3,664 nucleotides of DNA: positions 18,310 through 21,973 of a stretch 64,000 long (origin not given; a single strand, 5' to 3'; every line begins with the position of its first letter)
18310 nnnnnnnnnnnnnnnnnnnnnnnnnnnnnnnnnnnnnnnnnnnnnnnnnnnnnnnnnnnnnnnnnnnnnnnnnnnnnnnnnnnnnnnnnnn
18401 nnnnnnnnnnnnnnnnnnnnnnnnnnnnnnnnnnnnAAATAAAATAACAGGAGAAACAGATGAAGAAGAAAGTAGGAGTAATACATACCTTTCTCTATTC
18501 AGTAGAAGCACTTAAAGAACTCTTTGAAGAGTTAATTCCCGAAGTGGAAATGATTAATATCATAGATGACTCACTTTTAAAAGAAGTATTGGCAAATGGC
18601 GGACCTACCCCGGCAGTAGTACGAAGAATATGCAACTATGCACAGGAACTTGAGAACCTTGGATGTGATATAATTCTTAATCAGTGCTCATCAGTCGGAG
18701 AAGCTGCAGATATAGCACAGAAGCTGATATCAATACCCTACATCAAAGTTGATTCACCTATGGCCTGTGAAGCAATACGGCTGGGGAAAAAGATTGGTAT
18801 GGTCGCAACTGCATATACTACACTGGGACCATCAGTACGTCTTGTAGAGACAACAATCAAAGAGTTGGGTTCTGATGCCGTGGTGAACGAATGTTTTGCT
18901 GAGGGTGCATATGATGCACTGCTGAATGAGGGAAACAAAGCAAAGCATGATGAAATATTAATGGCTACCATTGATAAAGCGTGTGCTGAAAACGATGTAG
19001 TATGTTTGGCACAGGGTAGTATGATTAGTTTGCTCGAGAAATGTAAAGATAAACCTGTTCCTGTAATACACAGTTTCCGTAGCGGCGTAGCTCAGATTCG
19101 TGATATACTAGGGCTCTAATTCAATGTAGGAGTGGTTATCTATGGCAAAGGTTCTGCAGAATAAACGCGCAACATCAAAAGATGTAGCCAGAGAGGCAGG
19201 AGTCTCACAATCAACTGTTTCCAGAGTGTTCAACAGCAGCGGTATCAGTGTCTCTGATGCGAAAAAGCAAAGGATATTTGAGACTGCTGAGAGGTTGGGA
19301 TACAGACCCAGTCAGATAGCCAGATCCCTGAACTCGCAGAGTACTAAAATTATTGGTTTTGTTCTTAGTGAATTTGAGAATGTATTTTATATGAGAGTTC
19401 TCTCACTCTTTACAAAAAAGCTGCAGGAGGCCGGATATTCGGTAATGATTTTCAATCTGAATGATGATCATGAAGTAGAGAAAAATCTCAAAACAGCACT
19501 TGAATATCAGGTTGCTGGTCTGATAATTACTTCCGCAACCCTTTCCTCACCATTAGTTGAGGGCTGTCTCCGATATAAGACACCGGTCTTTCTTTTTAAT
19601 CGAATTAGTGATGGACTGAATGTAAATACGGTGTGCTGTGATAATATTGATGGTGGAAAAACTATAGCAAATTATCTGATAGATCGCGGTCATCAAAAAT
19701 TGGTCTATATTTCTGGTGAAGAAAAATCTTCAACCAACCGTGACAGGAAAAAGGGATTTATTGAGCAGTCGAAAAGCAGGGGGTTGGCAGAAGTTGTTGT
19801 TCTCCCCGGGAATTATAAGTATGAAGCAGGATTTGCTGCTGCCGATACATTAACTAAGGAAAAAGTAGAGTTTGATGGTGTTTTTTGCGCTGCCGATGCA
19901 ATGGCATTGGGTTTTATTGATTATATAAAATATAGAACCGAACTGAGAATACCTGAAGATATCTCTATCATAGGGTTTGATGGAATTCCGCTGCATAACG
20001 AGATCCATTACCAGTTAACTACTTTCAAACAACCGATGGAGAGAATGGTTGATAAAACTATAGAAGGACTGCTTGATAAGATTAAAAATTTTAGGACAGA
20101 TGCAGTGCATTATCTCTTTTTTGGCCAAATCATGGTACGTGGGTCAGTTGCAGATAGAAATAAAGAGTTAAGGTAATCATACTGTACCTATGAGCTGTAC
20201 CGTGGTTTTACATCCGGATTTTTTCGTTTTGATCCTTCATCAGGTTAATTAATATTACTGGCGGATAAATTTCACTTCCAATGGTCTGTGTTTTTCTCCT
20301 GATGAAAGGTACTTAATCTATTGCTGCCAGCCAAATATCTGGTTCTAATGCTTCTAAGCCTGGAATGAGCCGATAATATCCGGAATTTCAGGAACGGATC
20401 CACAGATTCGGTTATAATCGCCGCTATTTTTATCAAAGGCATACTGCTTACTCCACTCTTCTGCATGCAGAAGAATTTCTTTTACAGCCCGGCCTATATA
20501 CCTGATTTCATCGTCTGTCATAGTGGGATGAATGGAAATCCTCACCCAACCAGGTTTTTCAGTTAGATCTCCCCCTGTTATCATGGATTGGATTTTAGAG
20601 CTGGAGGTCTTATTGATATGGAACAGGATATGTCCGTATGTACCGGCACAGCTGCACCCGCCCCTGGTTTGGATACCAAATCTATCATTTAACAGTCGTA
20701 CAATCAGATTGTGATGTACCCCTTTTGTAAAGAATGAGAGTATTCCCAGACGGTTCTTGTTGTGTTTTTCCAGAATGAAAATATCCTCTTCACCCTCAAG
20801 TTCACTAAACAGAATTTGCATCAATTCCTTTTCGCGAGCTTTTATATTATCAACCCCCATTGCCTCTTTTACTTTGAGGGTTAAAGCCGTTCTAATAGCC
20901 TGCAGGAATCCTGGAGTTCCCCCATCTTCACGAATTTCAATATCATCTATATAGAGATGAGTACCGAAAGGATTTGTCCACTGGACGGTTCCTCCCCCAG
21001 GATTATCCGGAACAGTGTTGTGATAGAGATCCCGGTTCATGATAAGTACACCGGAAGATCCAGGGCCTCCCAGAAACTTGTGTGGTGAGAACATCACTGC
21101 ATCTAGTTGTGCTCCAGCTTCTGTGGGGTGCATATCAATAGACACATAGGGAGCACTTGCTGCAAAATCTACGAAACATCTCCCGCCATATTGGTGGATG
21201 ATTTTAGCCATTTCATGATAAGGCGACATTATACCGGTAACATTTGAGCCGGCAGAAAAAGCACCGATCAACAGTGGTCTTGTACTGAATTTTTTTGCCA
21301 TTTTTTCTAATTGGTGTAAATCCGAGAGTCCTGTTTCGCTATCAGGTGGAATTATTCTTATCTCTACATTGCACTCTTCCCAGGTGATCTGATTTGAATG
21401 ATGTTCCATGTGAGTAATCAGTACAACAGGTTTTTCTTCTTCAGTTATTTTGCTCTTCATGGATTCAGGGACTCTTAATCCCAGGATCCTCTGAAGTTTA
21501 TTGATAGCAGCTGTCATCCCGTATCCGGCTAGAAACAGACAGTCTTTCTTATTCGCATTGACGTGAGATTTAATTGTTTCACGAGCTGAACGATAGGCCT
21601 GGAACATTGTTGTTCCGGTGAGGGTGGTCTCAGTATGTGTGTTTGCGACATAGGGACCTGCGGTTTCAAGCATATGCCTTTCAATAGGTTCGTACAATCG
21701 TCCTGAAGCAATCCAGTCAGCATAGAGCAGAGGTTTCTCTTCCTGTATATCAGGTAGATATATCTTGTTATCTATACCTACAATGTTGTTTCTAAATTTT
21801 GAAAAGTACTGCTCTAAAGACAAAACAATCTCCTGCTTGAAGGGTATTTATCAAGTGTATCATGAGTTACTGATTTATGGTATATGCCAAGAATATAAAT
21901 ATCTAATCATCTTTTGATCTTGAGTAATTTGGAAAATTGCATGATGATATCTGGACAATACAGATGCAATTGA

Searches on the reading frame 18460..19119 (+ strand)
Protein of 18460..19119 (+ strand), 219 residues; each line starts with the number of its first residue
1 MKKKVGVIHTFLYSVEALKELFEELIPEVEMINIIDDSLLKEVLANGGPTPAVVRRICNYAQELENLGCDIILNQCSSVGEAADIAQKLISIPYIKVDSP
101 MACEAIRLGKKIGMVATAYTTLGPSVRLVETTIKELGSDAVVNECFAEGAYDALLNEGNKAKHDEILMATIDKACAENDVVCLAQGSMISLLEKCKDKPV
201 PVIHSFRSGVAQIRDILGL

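Call 31: search_protein_families(library=pfam, proteins=[window:18460-19119:+], max_evalue=0.00001)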
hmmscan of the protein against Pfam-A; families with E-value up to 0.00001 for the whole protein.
window:18460-19119:+ (219 aa): 1 family
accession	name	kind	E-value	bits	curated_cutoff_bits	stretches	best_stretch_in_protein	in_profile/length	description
PF01177.27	Asp_Glu_race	-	2.4e-16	60.6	31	1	16-212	14-210/211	Asp/Glu/Hydantoin racemase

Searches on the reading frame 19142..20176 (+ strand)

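Call 31: search_protein_families(library=pfam, proteins=[window:19142-20176:+], max_evalue=0.00001)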
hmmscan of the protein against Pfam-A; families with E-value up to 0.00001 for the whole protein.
window:19142-20176:+ (344 aa): 4 families
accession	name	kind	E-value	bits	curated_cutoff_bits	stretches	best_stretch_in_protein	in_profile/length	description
PF00532.27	Peripla_BP_1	-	2.3e-24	86.8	22.2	1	69-297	2-243/281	Periplasmic binding proteins and sugar binding domain of LacI family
PF13377.12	Peripla_BP_3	-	3.3e-24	86.3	26.5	1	177-336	2-167/167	Periplasmic binding protein-like domain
PF13407.12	Peripla_BP_4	-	7.2e-18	65.5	35.1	1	71-283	1-220/258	Periplasmic binding protein domain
PF00356.27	LacI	-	1.5e-14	53.9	27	1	13-57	3-46/46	Bacterial regulatory proteins, lacI family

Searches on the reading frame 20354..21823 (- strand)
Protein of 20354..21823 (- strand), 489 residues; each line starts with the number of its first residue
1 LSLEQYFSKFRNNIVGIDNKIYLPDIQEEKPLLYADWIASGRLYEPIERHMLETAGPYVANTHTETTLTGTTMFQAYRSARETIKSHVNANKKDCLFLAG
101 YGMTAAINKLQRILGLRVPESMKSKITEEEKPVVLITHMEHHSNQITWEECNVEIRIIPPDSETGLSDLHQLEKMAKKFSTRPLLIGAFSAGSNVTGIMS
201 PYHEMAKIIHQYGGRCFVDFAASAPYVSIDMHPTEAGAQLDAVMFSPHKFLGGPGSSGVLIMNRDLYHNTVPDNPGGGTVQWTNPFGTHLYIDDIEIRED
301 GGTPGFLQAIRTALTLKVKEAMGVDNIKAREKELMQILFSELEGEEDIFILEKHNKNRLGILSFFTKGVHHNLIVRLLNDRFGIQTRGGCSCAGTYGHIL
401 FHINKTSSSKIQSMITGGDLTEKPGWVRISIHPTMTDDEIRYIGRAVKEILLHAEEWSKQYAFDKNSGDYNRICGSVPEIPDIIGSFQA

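Call 31: search_protein_families(library=pfam, proteins=[window:20354-21823:-], max_evalue=0.00001)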
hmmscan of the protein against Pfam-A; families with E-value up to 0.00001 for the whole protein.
window:20354-21823:- (489 aa): 1 family
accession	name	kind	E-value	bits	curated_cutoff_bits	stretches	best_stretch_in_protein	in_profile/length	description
PF00266.25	Aminotran_5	-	4.2e-46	158.1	21.5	1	39-441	7-369/371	Aminotransferase class-V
